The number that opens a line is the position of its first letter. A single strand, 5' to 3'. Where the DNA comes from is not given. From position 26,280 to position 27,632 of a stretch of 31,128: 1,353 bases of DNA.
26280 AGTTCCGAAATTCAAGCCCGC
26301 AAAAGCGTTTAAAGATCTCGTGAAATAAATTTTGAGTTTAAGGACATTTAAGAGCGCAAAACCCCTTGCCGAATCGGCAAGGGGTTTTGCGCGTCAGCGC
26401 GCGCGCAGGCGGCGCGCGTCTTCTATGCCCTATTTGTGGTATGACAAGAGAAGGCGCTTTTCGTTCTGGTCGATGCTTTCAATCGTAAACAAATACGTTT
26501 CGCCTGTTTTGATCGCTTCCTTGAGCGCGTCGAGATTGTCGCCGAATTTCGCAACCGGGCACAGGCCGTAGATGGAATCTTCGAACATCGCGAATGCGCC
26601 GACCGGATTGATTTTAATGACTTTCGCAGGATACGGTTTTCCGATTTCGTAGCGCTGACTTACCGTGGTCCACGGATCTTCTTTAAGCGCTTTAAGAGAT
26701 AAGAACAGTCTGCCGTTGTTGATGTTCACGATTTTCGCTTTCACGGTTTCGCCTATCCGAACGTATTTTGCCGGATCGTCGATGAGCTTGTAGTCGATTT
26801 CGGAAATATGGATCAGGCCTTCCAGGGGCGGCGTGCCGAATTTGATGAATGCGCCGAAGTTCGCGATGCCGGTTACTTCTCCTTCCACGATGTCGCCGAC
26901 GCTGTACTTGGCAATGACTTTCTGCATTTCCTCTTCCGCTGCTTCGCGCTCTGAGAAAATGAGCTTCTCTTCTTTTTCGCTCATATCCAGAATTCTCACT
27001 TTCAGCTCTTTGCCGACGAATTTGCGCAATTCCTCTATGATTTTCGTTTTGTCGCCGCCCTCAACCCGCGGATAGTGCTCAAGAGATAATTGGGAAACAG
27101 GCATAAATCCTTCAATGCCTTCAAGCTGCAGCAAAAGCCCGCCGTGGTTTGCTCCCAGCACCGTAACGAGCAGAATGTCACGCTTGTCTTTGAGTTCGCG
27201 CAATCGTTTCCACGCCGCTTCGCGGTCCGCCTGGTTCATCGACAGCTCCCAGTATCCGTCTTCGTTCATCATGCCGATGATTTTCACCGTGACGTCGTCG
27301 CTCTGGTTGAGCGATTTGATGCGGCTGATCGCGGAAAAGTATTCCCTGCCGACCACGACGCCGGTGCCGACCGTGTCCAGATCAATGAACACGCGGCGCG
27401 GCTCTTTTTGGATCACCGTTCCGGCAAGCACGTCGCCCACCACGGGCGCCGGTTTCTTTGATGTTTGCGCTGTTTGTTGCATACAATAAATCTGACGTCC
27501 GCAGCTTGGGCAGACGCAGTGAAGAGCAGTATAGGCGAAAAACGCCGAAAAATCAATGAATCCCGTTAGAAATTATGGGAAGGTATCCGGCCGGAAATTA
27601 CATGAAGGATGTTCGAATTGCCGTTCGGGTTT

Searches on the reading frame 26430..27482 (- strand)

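Call 83: search_protein_families(library=pfam, proteins=[window:26430-27482:-], max_evalue=0.01)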
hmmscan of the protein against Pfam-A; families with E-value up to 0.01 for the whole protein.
window:26430-27482:- (350 aa): 3 families
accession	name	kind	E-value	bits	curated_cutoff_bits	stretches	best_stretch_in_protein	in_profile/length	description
PF00575.29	S1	-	2.2e-37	127.7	22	4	194-262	3-72/74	S1 RNA binding domain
PF23459.1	S1_RRP5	-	1.5e-05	25.9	27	0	282-347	5-71/72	RRP5 S1 domain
PF21710.3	Spt6_S1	-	0.00016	22.3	27.5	0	235-267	56-88/91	Spt6, S1/OB domain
